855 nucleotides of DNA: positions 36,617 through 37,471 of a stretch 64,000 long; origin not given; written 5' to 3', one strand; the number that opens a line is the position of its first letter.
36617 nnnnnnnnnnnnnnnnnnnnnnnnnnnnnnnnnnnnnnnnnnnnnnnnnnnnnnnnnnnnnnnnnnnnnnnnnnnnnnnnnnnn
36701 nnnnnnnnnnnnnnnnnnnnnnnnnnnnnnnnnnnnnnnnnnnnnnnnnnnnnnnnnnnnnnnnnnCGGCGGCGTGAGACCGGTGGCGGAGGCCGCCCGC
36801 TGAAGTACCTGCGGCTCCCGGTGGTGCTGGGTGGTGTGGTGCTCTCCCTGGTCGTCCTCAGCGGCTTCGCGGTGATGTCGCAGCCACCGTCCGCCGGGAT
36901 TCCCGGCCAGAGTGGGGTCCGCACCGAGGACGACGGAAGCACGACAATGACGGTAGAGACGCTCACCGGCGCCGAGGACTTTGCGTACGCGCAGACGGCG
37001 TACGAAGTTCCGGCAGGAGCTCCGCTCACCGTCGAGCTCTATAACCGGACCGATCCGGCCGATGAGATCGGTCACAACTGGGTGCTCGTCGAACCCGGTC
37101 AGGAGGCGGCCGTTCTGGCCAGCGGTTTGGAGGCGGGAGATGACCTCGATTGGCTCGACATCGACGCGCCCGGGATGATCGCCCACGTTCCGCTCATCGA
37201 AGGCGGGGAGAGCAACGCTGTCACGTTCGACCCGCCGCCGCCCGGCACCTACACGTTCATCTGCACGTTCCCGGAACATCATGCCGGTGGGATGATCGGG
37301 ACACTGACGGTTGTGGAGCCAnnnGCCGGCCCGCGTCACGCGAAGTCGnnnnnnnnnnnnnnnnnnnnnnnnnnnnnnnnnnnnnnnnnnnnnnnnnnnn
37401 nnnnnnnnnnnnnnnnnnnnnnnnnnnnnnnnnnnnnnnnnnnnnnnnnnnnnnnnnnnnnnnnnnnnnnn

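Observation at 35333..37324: ABC-2 (NosY-like) permease fused to a complete type-1 copper cupredoxin domain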

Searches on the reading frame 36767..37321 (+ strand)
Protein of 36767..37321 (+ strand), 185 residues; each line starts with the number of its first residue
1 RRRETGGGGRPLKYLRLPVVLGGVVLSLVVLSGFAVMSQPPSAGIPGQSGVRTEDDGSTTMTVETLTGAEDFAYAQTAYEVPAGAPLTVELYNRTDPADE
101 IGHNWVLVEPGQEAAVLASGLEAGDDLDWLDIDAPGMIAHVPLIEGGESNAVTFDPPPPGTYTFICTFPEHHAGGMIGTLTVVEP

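Call 16: find_homologous_proteins(query=window:36767-37321:+)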
Query seq(185 aa) (185 aa): 11 proteins with E <= 0.001 among 1011 candidates.
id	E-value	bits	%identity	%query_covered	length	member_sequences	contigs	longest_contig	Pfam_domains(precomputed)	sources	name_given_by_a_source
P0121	1.6e-58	216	58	98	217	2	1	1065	PF00127.27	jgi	jgi:azurin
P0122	1.1e-45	174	59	76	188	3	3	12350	PF00127.27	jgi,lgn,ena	-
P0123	5.5e-45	172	65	66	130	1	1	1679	PF00127.27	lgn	-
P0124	2.0e-44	170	64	66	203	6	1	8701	PF00127.27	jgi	jgi:azurin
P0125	9.2e-44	168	63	66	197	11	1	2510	PF00127.27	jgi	jgi:azurin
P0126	2.1e-43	166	61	66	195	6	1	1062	PF00127.27,PF13473.13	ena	-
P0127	3.6e-43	166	56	68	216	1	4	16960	PF00127.27,PF13473.13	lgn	-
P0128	1.3e-41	161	61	66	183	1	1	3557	PF00127.27,PF13473.13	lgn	-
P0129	2.0e-40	157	53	74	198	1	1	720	PF00127.27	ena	-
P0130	1.1e-39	154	45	94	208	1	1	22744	PF00127.27,PF13473.13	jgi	jgi:azurin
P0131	4.1e-39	152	63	60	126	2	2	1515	PF00127.27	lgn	-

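Call 17: find_encoding_contigs(protein=P0130, flank=10000, max_places=2)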
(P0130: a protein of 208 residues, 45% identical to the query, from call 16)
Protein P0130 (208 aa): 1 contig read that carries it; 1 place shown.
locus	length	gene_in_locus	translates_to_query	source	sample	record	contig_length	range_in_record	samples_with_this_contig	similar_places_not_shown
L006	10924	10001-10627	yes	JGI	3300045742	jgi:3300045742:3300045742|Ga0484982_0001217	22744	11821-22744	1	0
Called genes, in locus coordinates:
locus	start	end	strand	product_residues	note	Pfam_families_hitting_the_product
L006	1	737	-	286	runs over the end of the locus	PF01048:PNP_UDP_1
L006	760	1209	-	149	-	PF06094:GGACT, PF13772:AIG2_2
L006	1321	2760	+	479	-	PF01134:GIDA (faint), PF01262:AlaDh_PNT_C (faint), PF07992:Pyr_redox_2, PF13738:Pyr_redox_3 (faint), PF00070:Pyr_redox, PF02852:Pyr_redox_dim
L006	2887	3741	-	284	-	PF00805:Pentapeptide (weak)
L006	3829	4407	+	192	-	-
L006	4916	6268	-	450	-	PF03007:WS_DGAT_cat, PF06974:WS_DGAT_C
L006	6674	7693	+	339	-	PF00005:ABC_tran, PF13304:AAA_21 (weak)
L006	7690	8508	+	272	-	PF12679:ABC2_membrane_2, PF12698:ABC2_membrane_3 (weak)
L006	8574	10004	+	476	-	PF01061:ABC2_membrane (weak), PF12679:ABC2_membrane_2, PF12698:ABC2_membrane_3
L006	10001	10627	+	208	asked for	PF00127:Copper-bind, PF13473:Cupredoxin_1 (faint)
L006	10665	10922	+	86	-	?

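Call 18: find_encoding_contigs(protein=P0127, flank=10000, max_places=2)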
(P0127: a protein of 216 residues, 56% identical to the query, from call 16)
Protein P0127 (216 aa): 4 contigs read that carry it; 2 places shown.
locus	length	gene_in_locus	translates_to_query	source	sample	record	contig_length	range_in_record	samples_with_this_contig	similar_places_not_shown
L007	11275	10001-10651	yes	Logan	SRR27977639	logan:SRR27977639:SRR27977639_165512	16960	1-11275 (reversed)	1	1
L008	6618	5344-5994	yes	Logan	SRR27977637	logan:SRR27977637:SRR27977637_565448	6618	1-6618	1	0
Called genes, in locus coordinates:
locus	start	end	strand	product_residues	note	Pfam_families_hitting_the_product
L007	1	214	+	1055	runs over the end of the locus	PF00873:ACR_tran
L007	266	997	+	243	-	-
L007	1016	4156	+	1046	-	PF00873:ACR_tran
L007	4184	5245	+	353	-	-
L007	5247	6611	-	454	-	PF00672:HAMP, PF00512:HisKA, PF02518:HATPase_c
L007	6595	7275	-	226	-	PF00072:Response_reg, PF00486:Trans_reg_C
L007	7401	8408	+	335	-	PF00005:ABC_tran, PF13304:AAA_21 (weak)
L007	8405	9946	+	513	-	PF12698:ABC2_membrane_3 (weak), PF12679:ABC2_membrane_2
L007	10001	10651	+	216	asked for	PF00127:Copper-bind, PF13473:Cupredoxin_1 (faint)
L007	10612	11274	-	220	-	?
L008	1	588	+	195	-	?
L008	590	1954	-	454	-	PF00672:HAMP, PF00512:HisKA, PF02518:HATPase_c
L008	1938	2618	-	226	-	PF00072:Response_reg, PF00486:Trans_reg_C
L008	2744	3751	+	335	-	PF00005:ABC_tran, PF13304:AAA_21 (weak)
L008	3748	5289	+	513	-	PF12698:ABC2_membrane_3 (weak), PF12679:ABC2_membrane_2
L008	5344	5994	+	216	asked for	PF00127:Copper-bind, PF13473:Cupredoxin_1 (faint)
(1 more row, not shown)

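Call 19: find_encoding_contigs(protein=P0122, flank=10000, max_places=2)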
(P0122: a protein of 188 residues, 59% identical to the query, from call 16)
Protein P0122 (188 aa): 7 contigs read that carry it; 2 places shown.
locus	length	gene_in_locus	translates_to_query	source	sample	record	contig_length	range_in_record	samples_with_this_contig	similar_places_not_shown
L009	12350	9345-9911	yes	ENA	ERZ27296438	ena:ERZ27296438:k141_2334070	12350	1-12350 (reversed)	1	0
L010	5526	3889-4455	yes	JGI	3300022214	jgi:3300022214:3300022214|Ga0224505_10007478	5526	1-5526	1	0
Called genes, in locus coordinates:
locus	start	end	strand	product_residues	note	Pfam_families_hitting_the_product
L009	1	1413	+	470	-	?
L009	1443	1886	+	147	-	-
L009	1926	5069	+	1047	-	PF00873:ACR_tran, PF02355:SecD_SecF_C (faint)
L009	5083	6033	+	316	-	-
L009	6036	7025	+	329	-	PF00005:ABC_tran, PF13304:AAA_21 (weak)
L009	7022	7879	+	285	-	PF12679:ABC2_membrane_2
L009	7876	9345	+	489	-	PF12679:ABC2_membrane_2, PF12698:ABC2_membrane_3 (weak)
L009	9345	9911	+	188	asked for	PF00127:Copper-bind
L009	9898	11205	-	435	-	PF00202:Aminotran_3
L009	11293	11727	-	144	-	PF00582:Usp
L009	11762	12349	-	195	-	?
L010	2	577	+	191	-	?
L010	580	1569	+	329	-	PF00005:ABC_tran, PF13304:AAA_21 (weak)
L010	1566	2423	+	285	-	PF12679:ABC2_membrane_2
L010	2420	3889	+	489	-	PF12679:ABC2_membrane_2, PF12698:ABC2_membrane_3 (weak)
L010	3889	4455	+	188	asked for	PF00127:Copper-bind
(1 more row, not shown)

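Call 29: search_protein_families(library=ncbifam, proteins=[L007:5247-6611:-, L007:6595-7275:-, L007:4184-5245:+, L007:266-997:+, L007:8405-9946:+, L007:10001-10651:+], max_evalue=0.001)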
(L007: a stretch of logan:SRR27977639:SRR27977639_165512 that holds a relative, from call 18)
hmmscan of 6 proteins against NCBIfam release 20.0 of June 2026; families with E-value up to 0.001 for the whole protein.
L007:5247-6611:- (454 aa): 78 families (the best 25 are shown)
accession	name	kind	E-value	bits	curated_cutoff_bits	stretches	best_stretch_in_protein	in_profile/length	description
TIGR01386.1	cztS_silS_copS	subfamily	2.8e-65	221.1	292.55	1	8-451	3-457/457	heavy metal sensor histidine kinase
NF033092.0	HK_WalK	equivalog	2.7e-62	211.2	725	2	230-451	369-593/594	cell wall metabolism sensor histidine kinase WalK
NF046044.1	PnpS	equivalog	7.3e-56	189.8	400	1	234-451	172-390/390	two-component system histidine kinase PnpS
NF041735.1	hist_kin_RppB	equivalog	2.7e-55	187.9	400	1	228-451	212-438/438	two-component system sensor histidine kinase RppB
TIGR02966.1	phoR_proteo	equivalog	3.3e-55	187.4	334.2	1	231-449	113-332/333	phosphate regulon sensor histidine kinase PhoR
NF040691.1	MtrAB_MtrB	equivalog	3.6e-49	168.1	450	1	156-453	189-493/507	MtrAB system histidine kinase MtrB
NF012163.2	BaeS_SmeS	equivalog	4.4e-48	164.3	500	1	150-441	160-448/457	sensor histidine kinase efflux regulator BaeS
NF007345.0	PRK09835.1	subfamily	1.9e-46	158.6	423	1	174-452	204-480/482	Cu(+)/Ag(+) sensor histidine kinase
NF007837.0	PRK10549.1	equivalog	6.7e-46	157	603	1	157-452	167-458/466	envelope stress sensor histidine kinase BaeS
NF007007.0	PRK09470.1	equivalog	4.9e-45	154.3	486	1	167-451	180-458/463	envelope stress sensor histidine kinase CpxA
NF045903.1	CuHisKinLciSLeg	equivalog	5.3e-45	154.4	700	1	157-450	64-356/357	copper-responsive two-component system sensor histidine kinase LciS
NF033093.1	HK_VicK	exception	2.1e-43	148.6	680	1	229-451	205-434/448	cell wall metabolism sensor histidine kinase VicK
NF045900.1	HisKinCpxALeg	equivalog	3.9e-42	144.5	800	1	139-451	136-450/451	two-component system sensor histidine kinase CpxA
NF007898.0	PRK10604.1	equivalog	3e-41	142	478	1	161-452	141-423/433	two-component system sensor histidine kinase RstB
NF008235.0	PRK11006.1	equivalog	7e-41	140.5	390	1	230-454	201-425/431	phosphate regulon sensor histidine kinase PhoR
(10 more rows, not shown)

L007:6595-7275:- (226 aa): 98 families (the best 25 are shown)
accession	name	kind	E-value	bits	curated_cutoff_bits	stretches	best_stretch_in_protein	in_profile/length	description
NF041734.1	resp_reg_RppA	equivalog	4.5e-72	242.1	250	1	1-220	1-227/229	two-component system response regulator RppA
TIGR01387.1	cztR_silR_copR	subfamily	8.7e-71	238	279.2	1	3-219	1-217/218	heavy metal response regulator transcription factor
NF040689.1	MtrAB_MtrA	equivalog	2e-60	203.9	300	1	3-221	1-219/219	MtrAB system response regulator MtrA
TIGR02154.1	PhoB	equivalog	7.8e-60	202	296.2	1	2-220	4-225/226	phosphate regulon transcriptional regulator PhoB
NF007346.1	PRK09836.1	equivalog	1.4e-59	201.6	420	1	1-219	1-220/227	copper/silver response regulator transcription factor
NF007928.2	PRK10643.1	equivalog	3.2e-58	196.9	330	1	1-219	1-215/216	two-component system response regulator PmrA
NF008567.0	PRK11517.1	equivalog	8.3e-57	192.1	353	1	1-221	1-219/223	response regulator transcription factor HprR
NF045914.1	RespRegNblR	equivalog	1.8e-56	191.3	300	1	2-220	8-225/228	response regulator transcription factor NblR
NF045944.1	ResRegRpaBCyano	equivalog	2e-54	184.4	330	1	4-219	1-226/229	response regulator transcription factor RpaB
NF012023.0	PRK15479.1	equivalog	2.8e-51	174.2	337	1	1-223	1-220/224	transcriptional regulator TctD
NF040534.1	resp_reg_YycF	equivalog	7.1e-51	172.7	340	1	2-222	2-229/231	response regulator YycF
NF008296.0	PRK11083.1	equivalog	1e-49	169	273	1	2-220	5-225/228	two-component system response regulator CreB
NF045991.1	RespRegCtrARhodob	equivalog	6.4e-49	166.7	350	1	1-220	1-221/224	response regulator transcription factor CtrA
NF041733.1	resp_reg_CseB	equivalog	7.8e-49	166.1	350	1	2-220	2-226/228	two-component system response regulator CseB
NF007005.1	PRK09468.1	equivalog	2.7e-48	164.5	331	1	2-219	5-230/237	osmolarity response regulator transcription factor OmpR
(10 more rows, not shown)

L007:4184-5245:+ (353 aa): 0 families

L007:266-997:+ (243 aa): 2 families
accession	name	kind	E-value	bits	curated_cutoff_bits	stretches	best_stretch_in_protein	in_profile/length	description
TIGR01730.1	RND_mfp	subfamily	1.3e-09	37.5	94.9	1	81-234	162-313/322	efflux RND transporter periplasmic adaptor subunit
NF038010.1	ABC_adapt_DarC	equivalog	4.8e-05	22.3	450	1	146-233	319-407/417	darobactin export ABC transporter periplasmic adaptor subunit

L007:8405-9946:+ (513 aa): 2 families
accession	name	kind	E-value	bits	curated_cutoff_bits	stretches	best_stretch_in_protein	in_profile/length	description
NF041647.1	ABC_perm_CPBP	equivalog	4.4e-06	25.7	435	1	94-311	210-442/636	ABC transporter permease subunit/CPBP intramembrane protease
TIGR03518.1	ABC_perm_GldF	equivalog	9.9e-05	22.4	288.5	1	89-238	63-217/240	gliding motility-associated ABC transporter permease subunit GldF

L007:10001-10651:+ (216 aa): 4 families
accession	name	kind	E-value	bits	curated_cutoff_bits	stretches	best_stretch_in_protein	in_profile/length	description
TIGR02695.1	azurin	equivalog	1.7e-16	60.7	105.1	1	104-214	10-124/125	azurin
TIGR03095.1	rusti_cyanin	equivalog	2.7e-06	27.6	146.7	1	111-215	53-147/148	rusticyanin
TIGR02656.1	cyanin_plasto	equivalog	6.2e-06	26.5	87.85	1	173-216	60-99/99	plastocyanin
NF040528.1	SP_0198_lipo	equivalog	0.00029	20.8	100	1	11-101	2-84/144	SP_0198 family lipoprotein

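Call 76: find_encoding_contigs(protein=P0124, flank=8000, max_places=1)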
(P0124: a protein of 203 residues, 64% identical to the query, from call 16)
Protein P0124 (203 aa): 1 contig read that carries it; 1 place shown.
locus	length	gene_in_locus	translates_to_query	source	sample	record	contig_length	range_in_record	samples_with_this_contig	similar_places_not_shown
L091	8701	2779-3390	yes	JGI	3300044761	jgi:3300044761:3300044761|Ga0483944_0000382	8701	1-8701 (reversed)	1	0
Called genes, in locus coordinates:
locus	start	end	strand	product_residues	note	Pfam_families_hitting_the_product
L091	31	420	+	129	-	-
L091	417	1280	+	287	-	PF12679:ABC2_membrane_2, PF12730:ABC2_membrane_4 (weak)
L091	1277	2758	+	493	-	PF12679:ABC2_membrane_2, PF12698:ABC2_membrane_3 (weak)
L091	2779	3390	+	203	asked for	PF00127:Copper-bind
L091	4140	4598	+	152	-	-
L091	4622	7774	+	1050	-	PF01083:Cutinase, PF00092:VWA (weak), PF00362:Integrin_beta (faint), PF13519:VWA_2 (weak), PF25106:VWA_4, PF18911:PKD_4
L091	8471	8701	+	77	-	?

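Call 77: find_encoding_contigs(protein=P0128, flank=8000, max_places=1)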
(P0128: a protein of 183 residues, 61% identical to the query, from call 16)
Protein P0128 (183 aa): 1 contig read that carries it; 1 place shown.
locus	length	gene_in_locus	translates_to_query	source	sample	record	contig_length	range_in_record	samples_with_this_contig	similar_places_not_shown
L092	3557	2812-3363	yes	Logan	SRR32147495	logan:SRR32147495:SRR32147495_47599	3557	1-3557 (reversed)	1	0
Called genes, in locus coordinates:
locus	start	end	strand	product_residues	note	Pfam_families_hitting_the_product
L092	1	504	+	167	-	?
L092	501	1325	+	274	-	PF12679:ABC2_membrane_2, PF12730:ABC2_membrane_4 (weak)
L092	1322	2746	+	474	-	PF12679:ABC2_membrane_2, PF12698:ABC2_membrane_3 (weak)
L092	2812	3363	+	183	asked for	PF00127:Copper-bind, PF13473:Cupredoxin_1 (faint)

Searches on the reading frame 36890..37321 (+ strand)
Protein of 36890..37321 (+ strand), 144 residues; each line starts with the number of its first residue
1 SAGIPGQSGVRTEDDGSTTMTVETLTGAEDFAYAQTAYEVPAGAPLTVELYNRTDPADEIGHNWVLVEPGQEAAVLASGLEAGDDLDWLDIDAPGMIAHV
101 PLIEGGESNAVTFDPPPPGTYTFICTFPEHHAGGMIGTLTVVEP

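Call 15: search_solved_structures(query=window:36914-37321:+, max_evalue=0.01, show_alignments=3)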
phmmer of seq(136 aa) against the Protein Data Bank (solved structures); distinct sequences matched with E-value up to 0.01: 110 (the best 60 are shown).
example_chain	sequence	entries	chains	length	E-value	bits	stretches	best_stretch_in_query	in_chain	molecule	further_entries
1ov8_A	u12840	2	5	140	3.7e-22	82.1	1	11-134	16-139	Auracyanin B | PROTEIN (AURACYANIN)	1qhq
6kol_A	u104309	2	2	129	1.1e-20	77.3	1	8-134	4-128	Blue (Type 1) copper domain protein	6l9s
2aan_A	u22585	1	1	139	1.6e-18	70.3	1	7-124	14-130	auracyanin A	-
1gr7_A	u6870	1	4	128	6.9e-15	58.5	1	39-133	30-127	AZURIN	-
7tnc_A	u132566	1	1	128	3.2e-14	56.3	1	19-133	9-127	Azurin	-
1ezl_A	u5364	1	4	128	3.7e-14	56.2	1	37-133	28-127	AZURIN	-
4mfh_A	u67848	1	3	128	5.8e-14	55.5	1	39-133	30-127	Azurin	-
6iav_A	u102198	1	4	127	6.5e-14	55.4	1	39-133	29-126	Azurin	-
1azu_A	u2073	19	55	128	6.5e-14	55.3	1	39-133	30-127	AZURIN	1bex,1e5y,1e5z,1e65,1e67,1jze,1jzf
1xb6_A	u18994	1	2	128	6.7e-14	55.3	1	39-133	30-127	Azurin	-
1ils_A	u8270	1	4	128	7.2e-14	55.2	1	46-133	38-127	AZURIN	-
7u2f_A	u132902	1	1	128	8e-14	55.1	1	39-133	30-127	Azurin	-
3azu_A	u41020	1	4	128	8.2e-14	55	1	47-133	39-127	AZURIN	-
4bww_A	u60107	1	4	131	8.8e-14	54.9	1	46-133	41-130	AZURIN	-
2azu_A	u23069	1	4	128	1.1e-13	54.6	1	47-133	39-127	AZURIN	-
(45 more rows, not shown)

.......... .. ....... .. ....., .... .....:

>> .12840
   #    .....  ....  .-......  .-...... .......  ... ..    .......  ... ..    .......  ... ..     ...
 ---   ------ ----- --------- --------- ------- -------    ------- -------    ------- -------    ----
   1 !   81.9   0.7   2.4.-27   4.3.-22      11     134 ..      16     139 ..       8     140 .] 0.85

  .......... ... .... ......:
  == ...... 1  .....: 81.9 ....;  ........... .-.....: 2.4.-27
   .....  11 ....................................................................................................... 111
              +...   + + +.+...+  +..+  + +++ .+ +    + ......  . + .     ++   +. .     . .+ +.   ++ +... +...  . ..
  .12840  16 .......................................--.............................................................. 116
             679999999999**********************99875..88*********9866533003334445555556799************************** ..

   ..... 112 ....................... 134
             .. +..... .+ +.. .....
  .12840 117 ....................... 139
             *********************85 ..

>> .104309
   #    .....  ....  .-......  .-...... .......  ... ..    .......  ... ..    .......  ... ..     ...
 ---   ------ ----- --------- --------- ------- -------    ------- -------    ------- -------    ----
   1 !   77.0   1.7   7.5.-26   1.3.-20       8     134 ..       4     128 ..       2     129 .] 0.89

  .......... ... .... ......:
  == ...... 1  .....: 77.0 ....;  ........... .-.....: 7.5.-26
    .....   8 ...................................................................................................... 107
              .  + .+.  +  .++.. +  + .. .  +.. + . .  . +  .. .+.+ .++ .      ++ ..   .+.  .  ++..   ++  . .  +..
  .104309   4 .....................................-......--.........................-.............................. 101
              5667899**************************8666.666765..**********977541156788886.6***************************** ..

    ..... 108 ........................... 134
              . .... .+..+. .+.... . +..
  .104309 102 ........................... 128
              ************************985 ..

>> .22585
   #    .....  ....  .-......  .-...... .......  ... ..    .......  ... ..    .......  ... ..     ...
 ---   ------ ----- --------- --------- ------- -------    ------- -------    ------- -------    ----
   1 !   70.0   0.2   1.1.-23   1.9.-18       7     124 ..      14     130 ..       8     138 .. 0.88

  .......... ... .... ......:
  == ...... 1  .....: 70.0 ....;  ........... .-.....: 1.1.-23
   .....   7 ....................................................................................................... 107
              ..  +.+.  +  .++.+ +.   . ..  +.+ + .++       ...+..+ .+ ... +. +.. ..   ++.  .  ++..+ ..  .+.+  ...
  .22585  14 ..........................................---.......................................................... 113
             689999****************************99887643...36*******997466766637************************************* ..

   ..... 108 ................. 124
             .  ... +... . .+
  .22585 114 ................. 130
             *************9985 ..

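Call 59: search_protein_representatives(protein=window:36890-37321:+)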
Query: 144 residues. Proteins with E-value up to 0.001 (for the whole library): 1696; up to 1e-10: 337; up to 1e-30: 12. The best 150 are listed.
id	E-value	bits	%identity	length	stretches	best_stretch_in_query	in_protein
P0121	1.2e-49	184.4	62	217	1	5-141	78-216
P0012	7.2e-44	165.7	60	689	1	5-141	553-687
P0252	2.1e-43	164.2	57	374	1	1-141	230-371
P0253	1.1e-41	158.6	58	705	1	17-141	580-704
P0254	1.8e-40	154.6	54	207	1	15-141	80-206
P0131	5.4e-40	153.1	59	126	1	20-141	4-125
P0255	7.2e-39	149.4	52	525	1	14-142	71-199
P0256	1.6e-36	141.8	50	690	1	5-141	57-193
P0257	1.3e-35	138.8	44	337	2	37-142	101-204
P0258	3.3e-34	134.3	48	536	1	5-141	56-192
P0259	2.1e-33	131.7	45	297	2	13-141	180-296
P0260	8.7e-33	129.7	63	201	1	52-141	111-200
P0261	9.6e-30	119.8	39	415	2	25-132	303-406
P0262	2.3e-28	115.3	45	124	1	20-140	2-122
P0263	4.8e-27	111.1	45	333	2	43-137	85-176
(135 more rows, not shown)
